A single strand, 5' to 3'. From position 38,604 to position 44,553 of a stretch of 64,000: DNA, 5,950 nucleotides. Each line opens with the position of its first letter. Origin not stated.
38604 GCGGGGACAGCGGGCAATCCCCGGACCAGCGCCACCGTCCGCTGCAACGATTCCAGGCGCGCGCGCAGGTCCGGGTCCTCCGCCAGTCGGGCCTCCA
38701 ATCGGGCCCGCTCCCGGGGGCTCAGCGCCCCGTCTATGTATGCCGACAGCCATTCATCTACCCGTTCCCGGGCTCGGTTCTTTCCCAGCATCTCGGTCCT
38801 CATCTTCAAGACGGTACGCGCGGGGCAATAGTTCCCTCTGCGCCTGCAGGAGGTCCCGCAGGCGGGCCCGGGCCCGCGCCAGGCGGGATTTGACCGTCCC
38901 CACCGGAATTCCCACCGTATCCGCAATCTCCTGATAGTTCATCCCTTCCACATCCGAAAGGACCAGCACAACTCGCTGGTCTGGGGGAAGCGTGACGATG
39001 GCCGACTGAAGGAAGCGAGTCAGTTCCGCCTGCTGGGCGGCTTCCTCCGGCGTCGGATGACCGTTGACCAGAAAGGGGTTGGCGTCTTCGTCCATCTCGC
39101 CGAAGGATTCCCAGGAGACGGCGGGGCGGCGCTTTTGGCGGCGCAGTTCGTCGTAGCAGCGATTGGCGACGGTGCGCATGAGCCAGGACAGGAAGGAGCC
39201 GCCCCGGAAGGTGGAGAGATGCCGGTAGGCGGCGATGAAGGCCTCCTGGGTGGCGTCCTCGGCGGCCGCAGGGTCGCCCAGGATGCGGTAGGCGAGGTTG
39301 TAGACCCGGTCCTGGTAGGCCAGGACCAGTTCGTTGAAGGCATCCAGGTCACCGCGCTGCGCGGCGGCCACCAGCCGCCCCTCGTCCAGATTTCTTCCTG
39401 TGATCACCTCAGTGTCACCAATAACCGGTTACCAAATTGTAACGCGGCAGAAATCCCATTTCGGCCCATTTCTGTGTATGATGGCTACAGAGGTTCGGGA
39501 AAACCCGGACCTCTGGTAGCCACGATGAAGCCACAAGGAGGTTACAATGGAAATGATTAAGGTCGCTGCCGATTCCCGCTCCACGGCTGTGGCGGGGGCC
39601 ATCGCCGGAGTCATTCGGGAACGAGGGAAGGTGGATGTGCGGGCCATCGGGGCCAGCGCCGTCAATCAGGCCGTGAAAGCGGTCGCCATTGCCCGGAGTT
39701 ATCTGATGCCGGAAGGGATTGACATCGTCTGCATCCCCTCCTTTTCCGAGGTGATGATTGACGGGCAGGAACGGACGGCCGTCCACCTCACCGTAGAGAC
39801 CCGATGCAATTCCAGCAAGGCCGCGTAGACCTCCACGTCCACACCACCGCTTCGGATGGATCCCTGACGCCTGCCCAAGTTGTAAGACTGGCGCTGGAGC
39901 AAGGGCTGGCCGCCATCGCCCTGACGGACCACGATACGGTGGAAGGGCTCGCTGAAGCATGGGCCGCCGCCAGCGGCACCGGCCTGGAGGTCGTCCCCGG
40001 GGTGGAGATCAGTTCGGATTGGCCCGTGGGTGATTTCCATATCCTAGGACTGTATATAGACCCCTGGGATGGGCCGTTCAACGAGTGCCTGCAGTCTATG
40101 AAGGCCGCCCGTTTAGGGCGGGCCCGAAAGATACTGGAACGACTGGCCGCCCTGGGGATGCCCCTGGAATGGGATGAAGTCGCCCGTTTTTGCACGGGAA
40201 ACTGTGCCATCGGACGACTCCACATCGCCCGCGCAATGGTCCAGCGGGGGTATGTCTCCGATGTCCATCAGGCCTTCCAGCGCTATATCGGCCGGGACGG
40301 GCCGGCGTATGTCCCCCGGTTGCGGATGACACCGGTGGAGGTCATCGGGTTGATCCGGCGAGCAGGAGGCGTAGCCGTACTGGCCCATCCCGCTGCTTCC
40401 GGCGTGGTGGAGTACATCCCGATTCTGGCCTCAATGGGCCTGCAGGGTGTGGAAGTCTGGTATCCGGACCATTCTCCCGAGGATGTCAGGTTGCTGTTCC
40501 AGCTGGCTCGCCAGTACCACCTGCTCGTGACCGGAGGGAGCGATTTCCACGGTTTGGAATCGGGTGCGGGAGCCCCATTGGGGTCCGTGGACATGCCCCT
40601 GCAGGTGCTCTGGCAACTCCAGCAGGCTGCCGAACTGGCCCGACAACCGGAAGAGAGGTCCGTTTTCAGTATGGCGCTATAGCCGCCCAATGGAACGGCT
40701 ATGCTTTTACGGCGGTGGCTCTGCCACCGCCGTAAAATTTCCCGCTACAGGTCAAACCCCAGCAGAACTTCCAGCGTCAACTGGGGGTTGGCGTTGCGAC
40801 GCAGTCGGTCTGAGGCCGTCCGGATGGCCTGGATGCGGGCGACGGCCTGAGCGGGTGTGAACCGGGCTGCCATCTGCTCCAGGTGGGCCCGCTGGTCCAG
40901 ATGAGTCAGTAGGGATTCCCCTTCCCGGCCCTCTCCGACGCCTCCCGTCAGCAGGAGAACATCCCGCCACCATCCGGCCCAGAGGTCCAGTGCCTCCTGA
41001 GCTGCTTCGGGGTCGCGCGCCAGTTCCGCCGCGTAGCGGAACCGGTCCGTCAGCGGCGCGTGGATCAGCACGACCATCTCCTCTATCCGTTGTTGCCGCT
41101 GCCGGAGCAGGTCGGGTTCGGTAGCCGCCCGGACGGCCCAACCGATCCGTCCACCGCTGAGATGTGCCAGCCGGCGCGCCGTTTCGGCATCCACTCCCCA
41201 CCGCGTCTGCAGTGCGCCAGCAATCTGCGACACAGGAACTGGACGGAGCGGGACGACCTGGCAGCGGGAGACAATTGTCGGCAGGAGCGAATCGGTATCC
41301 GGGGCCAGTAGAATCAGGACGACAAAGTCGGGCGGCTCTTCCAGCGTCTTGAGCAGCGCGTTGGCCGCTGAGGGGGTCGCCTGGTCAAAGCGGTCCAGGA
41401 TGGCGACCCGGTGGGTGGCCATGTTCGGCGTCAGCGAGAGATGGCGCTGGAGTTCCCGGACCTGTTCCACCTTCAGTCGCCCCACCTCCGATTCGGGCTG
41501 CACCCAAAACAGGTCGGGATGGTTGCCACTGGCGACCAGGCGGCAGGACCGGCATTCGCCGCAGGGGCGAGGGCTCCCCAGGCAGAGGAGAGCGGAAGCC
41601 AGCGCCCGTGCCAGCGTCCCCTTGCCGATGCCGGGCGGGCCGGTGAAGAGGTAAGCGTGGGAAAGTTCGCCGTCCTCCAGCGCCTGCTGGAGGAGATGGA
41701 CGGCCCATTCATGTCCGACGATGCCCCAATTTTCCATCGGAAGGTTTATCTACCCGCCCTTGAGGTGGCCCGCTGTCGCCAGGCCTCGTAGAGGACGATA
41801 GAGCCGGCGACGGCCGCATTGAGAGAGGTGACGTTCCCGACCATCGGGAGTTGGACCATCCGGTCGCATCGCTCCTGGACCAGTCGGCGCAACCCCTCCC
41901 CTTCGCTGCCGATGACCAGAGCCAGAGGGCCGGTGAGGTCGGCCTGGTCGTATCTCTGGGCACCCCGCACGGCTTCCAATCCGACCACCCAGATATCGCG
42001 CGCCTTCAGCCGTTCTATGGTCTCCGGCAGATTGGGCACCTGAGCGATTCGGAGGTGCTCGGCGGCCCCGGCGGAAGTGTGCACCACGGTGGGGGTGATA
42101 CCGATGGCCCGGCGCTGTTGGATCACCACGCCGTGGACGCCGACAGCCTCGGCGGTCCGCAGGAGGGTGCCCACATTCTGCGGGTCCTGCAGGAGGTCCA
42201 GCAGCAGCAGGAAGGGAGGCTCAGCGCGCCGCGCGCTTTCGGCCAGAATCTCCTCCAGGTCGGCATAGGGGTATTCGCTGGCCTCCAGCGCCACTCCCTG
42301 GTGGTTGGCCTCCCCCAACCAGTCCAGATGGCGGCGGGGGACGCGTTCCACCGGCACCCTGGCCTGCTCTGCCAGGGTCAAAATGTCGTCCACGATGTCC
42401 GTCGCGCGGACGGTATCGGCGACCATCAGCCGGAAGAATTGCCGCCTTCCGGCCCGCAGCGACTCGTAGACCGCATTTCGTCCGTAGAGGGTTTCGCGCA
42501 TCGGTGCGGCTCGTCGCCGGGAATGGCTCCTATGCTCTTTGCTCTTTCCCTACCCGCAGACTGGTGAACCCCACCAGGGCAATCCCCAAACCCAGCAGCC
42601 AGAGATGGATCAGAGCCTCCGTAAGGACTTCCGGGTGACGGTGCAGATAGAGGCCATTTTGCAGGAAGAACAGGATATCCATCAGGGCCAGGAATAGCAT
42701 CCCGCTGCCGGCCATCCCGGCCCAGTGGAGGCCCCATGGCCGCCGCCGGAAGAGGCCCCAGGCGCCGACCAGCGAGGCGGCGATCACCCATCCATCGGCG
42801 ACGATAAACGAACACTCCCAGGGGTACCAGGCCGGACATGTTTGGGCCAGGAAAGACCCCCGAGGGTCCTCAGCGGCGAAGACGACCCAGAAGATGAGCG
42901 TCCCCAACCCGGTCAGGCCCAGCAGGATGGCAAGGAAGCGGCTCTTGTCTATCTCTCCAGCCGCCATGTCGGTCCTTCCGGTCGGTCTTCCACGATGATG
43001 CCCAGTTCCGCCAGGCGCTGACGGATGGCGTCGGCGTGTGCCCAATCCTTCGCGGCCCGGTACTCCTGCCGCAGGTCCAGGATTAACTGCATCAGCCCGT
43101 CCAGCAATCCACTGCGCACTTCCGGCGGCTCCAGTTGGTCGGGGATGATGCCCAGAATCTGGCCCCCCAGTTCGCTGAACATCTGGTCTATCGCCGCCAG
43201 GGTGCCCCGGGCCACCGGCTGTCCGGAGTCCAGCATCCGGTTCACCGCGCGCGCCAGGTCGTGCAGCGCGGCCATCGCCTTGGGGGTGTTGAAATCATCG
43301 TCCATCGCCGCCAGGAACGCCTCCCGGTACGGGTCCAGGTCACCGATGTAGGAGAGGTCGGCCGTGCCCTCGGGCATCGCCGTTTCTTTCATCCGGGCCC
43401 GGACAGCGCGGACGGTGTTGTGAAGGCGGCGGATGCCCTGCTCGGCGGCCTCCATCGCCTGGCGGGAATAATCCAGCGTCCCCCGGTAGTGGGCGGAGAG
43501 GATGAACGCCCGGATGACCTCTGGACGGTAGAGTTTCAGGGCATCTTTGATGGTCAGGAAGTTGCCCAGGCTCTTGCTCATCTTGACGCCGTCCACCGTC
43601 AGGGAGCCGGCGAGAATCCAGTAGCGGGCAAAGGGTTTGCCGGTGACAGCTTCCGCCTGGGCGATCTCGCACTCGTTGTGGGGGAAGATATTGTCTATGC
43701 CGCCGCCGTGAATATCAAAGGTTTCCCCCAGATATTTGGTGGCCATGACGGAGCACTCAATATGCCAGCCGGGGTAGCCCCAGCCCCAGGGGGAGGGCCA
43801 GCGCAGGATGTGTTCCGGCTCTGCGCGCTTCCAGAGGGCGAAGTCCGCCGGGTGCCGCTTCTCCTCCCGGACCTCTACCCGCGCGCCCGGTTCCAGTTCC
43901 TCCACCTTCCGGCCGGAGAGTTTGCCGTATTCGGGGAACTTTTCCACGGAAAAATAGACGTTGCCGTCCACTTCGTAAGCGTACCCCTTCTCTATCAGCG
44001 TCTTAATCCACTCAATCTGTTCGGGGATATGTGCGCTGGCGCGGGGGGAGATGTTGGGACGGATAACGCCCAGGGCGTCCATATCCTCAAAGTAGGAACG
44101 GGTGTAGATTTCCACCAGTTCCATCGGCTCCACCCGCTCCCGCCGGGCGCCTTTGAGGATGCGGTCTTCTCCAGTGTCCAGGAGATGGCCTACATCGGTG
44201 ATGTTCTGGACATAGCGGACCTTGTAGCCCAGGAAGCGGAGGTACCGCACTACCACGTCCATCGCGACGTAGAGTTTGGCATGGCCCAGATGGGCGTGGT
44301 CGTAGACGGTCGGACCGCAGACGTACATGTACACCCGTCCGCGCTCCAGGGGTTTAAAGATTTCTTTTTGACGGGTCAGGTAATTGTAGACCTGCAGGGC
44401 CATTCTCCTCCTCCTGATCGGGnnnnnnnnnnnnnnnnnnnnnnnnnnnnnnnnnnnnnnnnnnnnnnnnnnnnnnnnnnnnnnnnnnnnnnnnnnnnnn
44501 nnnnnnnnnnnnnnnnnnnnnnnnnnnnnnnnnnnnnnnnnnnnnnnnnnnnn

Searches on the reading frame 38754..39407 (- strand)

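Call 20: search_protein_families(library=pfam, proteins=[window:38754-39407:-], max_evalue=0.00001)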
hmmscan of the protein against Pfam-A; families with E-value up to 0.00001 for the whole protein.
window:38754-39407:- (217 aa): 4 families
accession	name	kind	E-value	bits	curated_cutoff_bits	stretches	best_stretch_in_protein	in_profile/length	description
PF04542.20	Sigma70_r2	-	1.3e-21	76.6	24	1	27-94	1-71/71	Sigma-70 region 2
PF08281.18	Sigma70_r4_2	-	4.7e-19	68.2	25.7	1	133-183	4-54/54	Sigma-70, region 4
PF04545.22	Sigma70_r4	-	5.9e-14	51.7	24.1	1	136-184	1-49/50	Sigma-70, region 4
PF07638.17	Sigma70_ECF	-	1.1e-07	32.4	21.1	1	11-186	6-182/185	ECF sigma factor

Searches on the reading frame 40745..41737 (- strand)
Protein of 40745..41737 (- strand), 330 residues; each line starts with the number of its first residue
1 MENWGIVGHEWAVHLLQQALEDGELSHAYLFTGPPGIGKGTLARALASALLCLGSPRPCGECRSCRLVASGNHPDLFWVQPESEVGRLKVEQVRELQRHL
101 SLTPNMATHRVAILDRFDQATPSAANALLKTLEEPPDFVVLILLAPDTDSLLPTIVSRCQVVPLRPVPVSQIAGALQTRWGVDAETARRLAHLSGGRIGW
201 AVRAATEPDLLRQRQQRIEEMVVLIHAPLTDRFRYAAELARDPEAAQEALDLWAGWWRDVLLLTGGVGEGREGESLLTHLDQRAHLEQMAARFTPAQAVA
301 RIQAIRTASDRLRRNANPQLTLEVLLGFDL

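Call 21: search_protein_families(library=pfam, proteins=[window:40745-41737:-], max_evalue=0.00001)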
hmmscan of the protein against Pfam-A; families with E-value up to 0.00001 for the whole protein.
window:40745-41737:- (330 aa): 2 families
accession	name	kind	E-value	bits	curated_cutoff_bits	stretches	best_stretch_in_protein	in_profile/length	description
PF13177.12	DNA_pol3_delta2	-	8e-51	172.7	27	1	9-167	2-160/161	DNA polymerase III, delta subunit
PF00004.35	AAA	-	1.5e-07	32.4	21.2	1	30-161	2-125/131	ATPase family associated with various cellular activities (AAA)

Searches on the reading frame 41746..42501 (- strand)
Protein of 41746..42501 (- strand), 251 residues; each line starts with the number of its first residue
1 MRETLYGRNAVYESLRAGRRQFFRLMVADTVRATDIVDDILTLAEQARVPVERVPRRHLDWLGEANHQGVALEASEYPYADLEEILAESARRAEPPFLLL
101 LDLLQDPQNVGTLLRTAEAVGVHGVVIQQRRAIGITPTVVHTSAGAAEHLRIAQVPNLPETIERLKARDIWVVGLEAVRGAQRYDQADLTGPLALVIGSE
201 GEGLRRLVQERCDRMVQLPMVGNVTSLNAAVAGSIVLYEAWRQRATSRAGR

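Call 21: search_protein_families(library=pfam, proteins=[window:41746-42501:-], max_evalue=0.00001)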
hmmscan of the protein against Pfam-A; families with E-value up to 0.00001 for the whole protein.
window:41746-42501:- (251 aa): 2 families
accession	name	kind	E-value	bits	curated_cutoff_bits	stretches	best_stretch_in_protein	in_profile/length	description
PF00588.24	SpoU_methylase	-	2.6e-40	138.2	29.7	1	97-238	2-142/142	SpoU rRNA Methylase family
PF08032.17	SpoU_sub_bind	-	1.5e-15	57.7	22.8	1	5-79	2-75/76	RNA 2'-O ribose methyltransferase substrate binding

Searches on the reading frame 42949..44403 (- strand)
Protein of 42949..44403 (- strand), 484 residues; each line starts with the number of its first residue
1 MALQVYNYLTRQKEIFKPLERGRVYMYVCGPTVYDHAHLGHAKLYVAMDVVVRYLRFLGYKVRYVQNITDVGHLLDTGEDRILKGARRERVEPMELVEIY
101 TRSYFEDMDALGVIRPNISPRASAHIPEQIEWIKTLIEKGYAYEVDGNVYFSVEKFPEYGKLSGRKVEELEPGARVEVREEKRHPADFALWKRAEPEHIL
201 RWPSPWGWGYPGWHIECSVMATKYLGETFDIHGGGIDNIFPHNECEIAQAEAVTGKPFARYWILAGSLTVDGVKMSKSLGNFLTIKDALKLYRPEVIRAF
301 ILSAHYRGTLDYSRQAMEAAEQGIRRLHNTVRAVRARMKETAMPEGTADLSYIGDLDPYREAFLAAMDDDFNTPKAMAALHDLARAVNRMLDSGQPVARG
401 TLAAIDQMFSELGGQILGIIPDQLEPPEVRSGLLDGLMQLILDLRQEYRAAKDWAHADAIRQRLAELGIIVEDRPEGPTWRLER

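Call 21: search_protein_families(library=pfam, proteins=[window:42949-44403:-], max_evalue=0.00001)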
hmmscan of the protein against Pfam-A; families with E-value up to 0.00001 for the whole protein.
window:42949-44403:- (484 aa): 5 families
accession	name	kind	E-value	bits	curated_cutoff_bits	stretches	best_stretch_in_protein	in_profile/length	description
PF01406.26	tRNA-synt_1e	-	2.7e-117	391.9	27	1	16-321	2-300/301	tRNA synthetases class I (C) catalytic domain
PF09190.17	DALR_2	-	1.8e-16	60.8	22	1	362-419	1-55/57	DALR domain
PF09334.17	tRNA-synt_1g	-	2.3e-12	46.8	20.1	1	35-154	12-125/391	tRNA synthetases class I (M)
PF23493.1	CysS_C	-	1.5e-08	35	23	1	441-481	11-51/51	Cysteinyl-tRNA ligase anticodon binding domain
PF00133.28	tRNA-synt_1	-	1e-07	31.5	22.7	0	230-308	330-409/414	tRNA synthetases class I (I, L, M and V)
